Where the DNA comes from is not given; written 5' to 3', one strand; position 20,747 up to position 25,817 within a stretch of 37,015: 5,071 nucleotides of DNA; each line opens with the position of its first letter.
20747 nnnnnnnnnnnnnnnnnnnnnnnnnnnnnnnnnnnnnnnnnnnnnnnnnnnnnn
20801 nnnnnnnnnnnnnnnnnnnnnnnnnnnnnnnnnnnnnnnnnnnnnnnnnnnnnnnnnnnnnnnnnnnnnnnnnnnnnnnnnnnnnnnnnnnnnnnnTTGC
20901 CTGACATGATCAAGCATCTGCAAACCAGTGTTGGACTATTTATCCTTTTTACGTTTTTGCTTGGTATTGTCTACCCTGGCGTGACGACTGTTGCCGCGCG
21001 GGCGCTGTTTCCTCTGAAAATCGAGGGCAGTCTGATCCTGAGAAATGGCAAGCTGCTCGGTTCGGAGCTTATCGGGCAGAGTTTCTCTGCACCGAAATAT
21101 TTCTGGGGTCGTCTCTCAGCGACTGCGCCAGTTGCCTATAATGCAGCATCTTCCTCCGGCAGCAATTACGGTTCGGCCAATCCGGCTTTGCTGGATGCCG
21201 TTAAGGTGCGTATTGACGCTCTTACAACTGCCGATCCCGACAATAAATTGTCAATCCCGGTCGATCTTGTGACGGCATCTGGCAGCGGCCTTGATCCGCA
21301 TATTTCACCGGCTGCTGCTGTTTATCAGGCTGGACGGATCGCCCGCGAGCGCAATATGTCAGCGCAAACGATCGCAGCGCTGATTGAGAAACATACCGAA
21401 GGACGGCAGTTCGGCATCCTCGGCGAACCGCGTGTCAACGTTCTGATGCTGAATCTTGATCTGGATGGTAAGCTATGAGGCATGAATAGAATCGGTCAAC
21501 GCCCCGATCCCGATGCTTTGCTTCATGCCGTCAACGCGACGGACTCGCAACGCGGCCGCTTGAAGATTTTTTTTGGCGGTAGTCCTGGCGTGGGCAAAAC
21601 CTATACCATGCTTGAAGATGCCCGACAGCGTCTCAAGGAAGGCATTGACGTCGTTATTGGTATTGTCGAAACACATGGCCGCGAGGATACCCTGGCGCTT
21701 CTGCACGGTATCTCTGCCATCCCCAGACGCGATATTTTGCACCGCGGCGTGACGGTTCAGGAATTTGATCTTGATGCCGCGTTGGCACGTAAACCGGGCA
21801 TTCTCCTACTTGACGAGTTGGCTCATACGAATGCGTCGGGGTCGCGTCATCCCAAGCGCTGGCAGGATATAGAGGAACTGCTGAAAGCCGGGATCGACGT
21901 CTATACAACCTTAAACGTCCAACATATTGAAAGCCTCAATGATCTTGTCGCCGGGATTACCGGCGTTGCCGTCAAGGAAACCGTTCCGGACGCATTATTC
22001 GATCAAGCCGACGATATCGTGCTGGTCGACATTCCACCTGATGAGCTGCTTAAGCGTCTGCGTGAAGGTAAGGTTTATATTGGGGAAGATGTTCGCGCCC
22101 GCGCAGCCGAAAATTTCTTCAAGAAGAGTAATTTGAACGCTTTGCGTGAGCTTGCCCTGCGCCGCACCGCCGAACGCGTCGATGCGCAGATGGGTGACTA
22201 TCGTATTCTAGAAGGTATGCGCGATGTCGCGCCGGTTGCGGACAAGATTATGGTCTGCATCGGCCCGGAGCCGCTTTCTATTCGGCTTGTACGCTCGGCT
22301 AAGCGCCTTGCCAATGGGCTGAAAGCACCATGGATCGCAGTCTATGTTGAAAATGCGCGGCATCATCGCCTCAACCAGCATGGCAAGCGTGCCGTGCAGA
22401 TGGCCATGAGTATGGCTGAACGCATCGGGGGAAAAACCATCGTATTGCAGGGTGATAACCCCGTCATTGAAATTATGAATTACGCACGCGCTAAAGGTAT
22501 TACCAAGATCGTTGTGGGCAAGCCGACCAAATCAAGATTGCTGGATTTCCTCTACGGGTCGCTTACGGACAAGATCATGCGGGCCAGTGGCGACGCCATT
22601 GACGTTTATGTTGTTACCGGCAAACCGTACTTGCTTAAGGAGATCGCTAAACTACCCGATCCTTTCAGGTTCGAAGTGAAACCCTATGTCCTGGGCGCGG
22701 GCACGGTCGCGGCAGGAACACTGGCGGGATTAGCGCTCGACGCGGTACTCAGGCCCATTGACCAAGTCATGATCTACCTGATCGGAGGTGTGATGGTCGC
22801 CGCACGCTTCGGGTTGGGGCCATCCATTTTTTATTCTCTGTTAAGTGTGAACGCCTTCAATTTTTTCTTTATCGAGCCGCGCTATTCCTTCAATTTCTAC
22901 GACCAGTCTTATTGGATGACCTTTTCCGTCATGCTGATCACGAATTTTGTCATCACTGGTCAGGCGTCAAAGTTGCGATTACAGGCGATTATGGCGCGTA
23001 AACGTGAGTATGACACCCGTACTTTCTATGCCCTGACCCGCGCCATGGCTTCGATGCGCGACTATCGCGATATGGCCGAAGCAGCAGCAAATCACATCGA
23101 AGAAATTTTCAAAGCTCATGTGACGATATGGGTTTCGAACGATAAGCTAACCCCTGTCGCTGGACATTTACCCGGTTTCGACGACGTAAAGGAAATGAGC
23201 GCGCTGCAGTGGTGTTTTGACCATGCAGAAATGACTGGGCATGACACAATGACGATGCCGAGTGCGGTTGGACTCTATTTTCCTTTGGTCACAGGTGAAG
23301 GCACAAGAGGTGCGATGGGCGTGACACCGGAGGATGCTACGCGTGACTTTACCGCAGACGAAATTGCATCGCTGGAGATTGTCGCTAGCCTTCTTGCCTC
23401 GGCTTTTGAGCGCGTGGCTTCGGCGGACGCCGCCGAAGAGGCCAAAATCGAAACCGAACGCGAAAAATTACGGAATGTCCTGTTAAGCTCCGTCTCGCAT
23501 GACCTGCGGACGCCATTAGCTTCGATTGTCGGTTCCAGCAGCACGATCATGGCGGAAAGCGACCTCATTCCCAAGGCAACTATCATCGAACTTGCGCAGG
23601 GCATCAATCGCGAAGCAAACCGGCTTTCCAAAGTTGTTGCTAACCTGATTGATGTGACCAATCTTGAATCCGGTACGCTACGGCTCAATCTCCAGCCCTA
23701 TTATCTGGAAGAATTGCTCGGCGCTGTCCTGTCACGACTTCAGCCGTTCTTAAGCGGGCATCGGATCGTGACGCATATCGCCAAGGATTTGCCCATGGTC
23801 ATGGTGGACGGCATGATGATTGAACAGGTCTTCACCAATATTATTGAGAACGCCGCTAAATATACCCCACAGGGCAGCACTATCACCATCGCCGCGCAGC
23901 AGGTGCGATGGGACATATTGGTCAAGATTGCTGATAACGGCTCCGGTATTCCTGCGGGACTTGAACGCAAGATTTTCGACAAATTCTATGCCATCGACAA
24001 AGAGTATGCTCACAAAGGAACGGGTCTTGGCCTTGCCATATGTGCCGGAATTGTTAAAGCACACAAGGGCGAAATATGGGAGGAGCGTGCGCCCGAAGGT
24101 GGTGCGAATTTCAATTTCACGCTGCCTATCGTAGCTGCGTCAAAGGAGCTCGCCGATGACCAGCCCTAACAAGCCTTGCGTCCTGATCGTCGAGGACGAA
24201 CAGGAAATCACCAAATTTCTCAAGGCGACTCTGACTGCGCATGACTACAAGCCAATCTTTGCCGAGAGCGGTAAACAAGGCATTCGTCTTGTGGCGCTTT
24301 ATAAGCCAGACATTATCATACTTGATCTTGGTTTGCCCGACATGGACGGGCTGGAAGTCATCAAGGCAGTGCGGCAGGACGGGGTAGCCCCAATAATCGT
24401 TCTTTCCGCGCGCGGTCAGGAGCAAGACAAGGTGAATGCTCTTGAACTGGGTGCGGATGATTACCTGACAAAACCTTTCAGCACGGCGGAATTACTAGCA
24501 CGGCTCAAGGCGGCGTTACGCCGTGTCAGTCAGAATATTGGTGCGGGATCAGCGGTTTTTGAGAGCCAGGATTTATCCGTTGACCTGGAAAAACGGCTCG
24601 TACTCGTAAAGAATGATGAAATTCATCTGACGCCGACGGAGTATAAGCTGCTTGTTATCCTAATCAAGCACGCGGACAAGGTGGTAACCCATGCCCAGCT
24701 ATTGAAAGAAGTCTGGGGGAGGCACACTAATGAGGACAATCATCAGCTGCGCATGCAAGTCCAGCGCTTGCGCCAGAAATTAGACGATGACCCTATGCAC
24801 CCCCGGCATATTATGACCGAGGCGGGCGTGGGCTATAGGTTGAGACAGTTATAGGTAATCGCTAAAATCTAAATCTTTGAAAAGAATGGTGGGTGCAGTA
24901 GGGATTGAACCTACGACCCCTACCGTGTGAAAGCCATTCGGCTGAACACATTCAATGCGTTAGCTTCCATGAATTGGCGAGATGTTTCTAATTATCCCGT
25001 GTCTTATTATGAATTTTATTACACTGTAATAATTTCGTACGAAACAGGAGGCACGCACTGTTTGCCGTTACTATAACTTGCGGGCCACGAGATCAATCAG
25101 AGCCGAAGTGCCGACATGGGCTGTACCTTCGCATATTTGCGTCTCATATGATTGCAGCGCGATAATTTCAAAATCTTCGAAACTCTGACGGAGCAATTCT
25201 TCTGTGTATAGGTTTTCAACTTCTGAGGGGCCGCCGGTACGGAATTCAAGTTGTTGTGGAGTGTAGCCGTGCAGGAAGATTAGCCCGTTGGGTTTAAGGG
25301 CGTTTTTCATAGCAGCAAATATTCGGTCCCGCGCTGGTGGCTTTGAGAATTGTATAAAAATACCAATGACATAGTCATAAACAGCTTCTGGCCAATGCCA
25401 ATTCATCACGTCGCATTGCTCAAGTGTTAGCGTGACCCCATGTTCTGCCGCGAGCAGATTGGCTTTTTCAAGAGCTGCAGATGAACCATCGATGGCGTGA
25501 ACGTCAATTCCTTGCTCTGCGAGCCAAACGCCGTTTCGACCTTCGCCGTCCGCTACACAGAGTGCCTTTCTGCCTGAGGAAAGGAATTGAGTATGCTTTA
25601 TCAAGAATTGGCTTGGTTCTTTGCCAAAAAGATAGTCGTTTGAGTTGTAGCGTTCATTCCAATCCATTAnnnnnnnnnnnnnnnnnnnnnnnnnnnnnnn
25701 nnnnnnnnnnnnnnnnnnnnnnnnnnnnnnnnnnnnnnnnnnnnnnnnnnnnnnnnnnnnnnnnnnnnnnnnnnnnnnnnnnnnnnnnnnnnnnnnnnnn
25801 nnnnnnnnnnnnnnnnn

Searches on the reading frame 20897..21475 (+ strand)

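Call 36: search_protein_families(library=pfam, proteins=[window:20897-21475:+], max_evalue=0.0001)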
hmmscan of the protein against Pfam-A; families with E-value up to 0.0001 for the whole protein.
window:20897-21475:+ (193 aa): 1 family
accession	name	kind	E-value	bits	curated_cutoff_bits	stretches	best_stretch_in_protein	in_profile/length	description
PF02669.20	KdpC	-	5.9e-69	231.9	24.1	1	10-190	3-181/182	K+-transporting ATPase, c chain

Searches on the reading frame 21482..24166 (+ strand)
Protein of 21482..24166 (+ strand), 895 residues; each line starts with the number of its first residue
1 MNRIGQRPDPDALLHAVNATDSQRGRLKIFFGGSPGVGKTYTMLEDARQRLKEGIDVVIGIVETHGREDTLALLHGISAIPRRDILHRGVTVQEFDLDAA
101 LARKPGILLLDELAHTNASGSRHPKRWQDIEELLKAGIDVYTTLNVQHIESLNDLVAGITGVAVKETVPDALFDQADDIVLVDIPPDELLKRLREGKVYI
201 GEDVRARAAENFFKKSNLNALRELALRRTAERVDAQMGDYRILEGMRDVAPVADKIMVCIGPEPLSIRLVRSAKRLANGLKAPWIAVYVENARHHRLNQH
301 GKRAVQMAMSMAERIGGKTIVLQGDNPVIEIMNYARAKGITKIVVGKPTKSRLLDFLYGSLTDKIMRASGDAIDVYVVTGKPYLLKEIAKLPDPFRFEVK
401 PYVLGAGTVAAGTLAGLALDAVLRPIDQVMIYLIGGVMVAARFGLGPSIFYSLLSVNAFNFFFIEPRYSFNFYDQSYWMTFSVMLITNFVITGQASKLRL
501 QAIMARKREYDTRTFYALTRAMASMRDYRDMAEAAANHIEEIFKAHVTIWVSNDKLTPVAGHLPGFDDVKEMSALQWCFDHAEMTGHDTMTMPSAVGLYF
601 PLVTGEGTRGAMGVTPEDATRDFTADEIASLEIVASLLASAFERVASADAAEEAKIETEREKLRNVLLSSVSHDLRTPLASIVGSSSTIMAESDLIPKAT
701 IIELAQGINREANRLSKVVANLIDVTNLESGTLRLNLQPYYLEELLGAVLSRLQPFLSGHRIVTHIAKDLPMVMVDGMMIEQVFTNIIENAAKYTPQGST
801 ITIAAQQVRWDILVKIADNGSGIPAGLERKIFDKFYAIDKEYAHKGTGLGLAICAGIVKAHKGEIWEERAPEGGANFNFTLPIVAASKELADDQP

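Call 36: search_protein_families(library=pfam, proteins=[window:21482-24166:+], max_evalue=0.0001)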
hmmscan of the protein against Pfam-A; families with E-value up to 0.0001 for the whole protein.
window:21482-24166:+ (895 aa): 6 families
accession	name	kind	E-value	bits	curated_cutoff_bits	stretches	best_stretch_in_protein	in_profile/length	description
PF02702.23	KdpD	-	1.7e-94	315.6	26.1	1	23-233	1-210/210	Osmosensitive K+ channel His kinase sensor domain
PF13493.11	DUF4118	-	7.6e-26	90.4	28.4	1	402-508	1-107/107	Domain of unknown function (DUF4118)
PF02518.31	HATPase_c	-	2.4e-23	83.1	26.4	1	778-883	4-109/111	Histidine kinase-, DNA gyrase B-, and HSP90-like ATPase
PF00512.31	HisKA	-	3.8e-10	40.1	26.9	1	665-731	3-66/66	His Kinase A (phospho-acceptor) domain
PF00582.32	Usp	-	2.8e-08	34.8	24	1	254-369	3-133/141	Universal stress protein family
PF13492.12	GAF_3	-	3e-07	31.3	27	1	530-644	4-129/129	GAF domain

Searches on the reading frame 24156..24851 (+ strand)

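Call 36: search_protein_families(library=pfam, proteins=[window:24156-24851:+], max_evalue=0.0001)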
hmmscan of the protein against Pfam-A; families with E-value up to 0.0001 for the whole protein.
window:24156-24851:+ (232 aa): 2 families
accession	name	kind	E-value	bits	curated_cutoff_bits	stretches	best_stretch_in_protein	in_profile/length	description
PF00072.30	Response_reg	-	5.1e-29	101.1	30.2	1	9-117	1-110/111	Response regulator receiver domain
PF00486.34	Trans_reg_C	-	6.1e-25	87.5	26.2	1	154-229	2-77/77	Transcriptional regulatory protein, C terminal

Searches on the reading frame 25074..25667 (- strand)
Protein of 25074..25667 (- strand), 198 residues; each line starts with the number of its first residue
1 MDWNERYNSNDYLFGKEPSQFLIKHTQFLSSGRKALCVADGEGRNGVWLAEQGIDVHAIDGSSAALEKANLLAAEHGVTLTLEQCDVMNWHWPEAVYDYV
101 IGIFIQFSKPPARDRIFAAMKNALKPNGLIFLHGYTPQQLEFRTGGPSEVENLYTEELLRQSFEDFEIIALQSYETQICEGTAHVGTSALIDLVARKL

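Call 36: search_protein_families(library=pfam, proteins=[window:25074-25667:-], max_evalue=0.0001)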
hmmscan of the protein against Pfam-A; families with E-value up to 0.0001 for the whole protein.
window:25074-25667:- (198 aa): 6 families
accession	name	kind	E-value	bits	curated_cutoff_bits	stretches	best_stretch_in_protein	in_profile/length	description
PF13649.12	Methyltransf_25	-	1.1e-13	52.2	27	1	36-128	2-97/97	Methyltransferase domain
PF08241.18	Methyltransf_11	-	1e-08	36.1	21.2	1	36-131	1-94/95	Methyltransferase domain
PF05724.17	TPMT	-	2.7e-08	34.2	26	1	2-164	5-184/218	Thiopurine S-methyltransferase (TPMT)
PF13847.12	Methyltransf_31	-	9.7e-07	29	27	1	38-133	10-110/145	Methyltransferase domain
PF08242.18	Methyltransf_12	-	3.9e-06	27.9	30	1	41-130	6-98/98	Methyltransferase domain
PF03848.20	TehB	-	2.5e-05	24.3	20.4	1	28-131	28-131/193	Tellurite resistance protein TehB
